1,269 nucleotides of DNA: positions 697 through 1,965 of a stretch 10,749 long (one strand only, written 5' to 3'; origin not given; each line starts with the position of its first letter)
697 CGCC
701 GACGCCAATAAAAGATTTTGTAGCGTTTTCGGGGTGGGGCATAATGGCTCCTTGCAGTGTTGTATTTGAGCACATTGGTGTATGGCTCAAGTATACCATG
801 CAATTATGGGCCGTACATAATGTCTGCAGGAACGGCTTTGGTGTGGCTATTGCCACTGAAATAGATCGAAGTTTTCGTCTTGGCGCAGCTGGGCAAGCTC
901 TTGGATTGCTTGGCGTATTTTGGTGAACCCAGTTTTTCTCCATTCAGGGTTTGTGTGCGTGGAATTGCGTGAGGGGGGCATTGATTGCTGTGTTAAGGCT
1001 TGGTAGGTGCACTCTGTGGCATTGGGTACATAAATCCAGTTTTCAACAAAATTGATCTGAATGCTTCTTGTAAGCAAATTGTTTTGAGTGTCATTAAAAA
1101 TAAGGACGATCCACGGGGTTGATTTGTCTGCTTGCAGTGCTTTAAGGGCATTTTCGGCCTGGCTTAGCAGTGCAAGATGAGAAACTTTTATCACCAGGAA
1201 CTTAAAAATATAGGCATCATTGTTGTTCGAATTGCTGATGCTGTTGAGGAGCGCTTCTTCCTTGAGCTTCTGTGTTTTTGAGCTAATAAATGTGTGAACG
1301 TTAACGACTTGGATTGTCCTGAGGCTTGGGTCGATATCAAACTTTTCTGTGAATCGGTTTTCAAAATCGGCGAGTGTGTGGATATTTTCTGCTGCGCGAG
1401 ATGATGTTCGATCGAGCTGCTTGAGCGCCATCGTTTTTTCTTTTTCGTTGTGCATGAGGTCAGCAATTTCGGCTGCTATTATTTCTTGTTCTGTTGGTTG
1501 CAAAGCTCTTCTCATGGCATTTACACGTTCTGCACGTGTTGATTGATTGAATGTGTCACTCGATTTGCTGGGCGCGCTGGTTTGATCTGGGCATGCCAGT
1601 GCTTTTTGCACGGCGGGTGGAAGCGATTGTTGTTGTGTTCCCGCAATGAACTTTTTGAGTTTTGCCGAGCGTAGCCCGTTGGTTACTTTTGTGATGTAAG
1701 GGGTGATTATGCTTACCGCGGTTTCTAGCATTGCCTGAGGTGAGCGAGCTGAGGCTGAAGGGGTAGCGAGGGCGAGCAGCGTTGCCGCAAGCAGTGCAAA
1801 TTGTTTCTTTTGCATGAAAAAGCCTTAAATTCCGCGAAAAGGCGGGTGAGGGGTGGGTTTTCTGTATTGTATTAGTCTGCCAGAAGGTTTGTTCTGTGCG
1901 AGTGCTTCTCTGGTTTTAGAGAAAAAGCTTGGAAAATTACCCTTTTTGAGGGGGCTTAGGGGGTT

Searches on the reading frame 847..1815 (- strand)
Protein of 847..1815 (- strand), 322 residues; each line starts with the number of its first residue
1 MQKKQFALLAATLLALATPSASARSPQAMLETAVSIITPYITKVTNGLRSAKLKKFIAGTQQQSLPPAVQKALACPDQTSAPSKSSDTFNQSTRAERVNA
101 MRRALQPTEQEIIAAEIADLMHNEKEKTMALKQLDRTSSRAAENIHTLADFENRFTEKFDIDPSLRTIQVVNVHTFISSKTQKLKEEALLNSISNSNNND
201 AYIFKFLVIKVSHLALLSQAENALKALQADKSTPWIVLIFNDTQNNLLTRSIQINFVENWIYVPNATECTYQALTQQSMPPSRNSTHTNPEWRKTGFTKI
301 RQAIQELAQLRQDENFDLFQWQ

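Call 9: search_protein_families(library=pfam, proteins=[window:847-1815:-], max_evalue=0.01)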
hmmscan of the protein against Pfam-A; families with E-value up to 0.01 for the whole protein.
window:847-1815:- (322 aa): 0 families

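Call 30: search_protein_families(library=ncbifam, proteins=[window:847-1815:-], max_evalue=1)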
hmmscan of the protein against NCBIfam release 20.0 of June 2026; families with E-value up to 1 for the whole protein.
window:847-1815:- (322 aa): 0 families

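Call 49: search_protein_families(library=phrogs, proteins=[window:847-1815:-], max_evalue=0.1)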
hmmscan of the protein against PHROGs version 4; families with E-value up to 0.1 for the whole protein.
window:847-1815:- (322 aa): 2 families
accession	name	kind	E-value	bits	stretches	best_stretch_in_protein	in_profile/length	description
phrog_15064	-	unknown function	0.047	14.3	1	133-210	39-112/193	-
phrog_9651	-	unknown function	0.048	14.4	1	96-212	70-184/237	-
